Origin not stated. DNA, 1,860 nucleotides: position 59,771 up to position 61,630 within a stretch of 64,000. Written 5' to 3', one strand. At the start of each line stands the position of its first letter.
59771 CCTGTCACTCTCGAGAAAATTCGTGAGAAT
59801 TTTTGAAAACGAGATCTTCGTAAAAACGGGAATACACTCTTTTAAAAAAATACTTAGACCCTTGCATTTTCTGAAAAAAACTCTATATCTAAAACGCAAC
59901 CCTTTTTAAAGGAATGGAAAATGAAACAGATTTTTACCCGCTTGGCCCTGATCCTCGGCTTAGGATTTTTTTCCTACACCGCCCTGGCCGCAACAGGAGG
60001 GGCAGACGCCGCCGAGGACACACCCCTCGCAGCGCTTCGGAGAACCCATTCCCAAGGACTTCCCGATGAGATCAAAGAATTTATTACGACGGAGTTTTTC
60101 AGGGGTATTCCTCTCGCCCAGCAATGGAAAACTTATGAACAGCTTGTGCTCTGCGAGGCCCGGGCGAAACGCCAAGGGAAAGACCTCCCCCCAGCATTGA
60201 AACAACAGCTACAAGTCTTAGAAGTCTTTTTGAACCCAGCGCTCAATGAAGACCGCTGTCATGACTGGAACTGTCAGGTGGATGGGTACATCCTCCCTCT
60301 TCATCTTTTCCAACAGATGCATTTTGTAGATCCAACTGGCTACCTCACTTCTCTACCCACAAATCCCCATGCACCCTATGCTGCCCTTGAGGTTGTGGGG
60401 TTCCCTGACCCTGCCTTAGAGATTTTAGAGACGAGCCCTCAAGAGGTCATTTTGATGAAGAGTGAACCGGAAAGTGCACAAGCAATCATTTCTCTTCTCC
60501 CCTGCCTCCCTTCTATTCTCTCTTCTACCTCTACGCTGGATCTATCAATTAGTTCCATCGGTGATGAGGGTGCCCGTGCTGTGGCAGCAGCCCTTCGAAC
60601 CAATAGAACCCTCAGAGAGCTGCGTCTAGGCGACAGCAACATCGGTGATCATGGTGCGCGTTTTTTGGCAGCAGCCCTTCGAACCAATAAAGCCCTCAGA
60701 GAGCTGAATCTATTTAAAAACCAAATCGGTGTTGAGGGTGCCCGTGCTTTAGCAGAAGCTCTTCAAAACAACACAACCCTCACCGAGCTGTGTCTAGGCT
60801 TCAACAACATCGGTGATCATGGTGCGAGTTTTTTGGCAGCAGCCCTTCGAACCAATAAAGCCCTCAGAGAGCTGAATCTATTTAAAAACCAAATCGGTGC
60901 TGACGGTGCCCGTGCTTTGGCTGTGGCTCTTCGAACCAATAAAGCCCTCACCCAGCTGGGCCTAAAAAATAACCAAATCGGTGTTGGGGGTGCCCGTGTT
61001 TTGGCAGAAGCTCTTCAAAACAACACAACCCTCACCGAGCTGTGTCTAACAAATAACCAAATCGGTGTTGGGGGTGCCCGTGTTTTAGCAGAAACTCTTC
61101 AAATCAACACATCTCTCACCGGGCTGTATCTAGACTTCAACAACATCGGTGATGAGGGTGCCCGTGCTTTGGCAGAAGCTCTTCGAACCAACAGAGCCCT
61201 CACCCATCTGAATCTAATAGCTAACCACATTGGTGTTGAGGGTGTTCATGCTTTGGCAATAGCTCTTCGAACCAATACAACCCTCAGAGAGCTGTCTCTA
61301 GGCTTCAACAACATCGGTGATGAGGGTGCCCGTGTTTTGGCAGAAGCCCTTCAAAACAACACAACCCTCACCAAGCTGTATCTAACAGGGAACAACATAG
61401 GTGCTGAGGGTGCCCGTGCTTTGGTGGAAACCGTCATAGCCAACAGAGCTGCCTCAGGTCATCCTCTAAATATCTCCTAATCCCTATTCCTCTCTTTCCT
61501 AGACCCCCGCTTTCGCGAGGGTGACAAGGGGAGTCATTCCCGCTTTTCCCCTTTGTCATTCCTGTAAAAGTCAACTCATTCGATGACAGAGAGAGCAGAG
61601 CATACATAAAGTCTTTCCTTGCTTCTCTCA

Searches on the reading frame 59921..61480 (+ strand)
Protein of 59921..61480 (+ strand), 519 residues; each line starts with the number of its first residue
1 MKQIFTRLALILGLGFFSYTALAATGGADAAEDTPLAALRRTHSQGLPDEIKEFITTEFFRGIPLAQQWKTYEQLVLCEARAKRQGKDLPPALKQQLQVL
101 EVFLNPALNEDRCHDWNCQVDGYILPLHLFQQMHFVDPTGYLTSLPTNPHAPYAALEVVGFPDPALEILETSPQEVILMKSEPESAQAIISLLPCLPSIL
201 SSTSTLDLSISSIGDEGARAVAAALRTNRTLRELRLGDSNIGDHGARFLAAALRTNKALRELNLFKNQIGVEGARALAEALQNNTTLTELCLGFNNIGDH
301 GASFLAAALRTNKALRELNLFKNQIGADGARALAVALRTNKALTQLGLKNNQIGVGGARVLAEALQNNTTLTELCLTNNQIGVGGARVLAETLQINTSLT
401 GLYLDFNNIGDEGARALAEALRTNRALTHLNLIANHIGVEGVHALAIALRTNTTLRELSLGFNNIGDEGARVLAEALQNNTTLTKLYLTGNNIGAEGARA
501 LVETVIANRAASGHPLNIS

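Call 10: search_protein_families(library=ncbifam, proteins=[window:59921-61480:+], max_evalue=0.00001)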
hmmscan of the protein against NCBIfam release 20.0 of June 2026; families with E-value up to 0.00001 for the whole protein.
window:59921-61480:+ (519 aa): 1 family
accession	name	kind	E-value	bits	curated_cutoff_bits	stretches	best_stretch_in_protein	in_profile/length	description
NF038076.1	fam_STM4015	hypoth_equivalog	6.2e-11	41.9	275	0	230-311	180-259/290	STM4015 family protein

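Call 14: search_protein_families(library=pfam, proteins=[window:59921-61480:+], max_evalue=0.1)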
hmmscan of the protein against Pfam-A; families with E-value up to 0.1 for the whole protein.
window:59921-61480:+ (519 aa): 8 families
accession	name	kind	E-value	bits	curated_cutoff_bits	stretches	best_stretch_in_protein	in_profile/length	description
PF13516.12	LRR_6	-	2.3e-54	177.6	23.4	8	451-474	1-24/24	Leucine Rich repeat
PF12799.13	LRR_4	-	1.1e-12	48.2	27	2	453-492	1-34/44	Leucine Rich repeats (2 copies)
PF00560.39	LRR_1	-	1.1e-12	45.8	20.6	0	483-494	2-13/23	Leucine Rich Repeat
PF08032.17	SpoU_sub_bind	-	4.1e-07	30.7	22.8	0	271-311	2-42/76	RNA 2'-O ribose methyltransferase substrate binding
PF22435.1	MRM3-like_sub_bind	-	0.0001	23.1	27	0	268-292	21-45/84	MRM3-like substrate binding domain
PF10415.14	FumaraseC_C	-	0.00022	22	32.5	0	358-378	15-35/54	Fumarase C C-terminus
PF14515.11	HOASN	-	0.011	16.6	25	0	456-498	4-47/93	Haem-oxygenase-associated N-terminal helices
PF13855.12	LRR_8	-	0.039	14.2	27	0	452-493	24-61/61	Leucine rich repeat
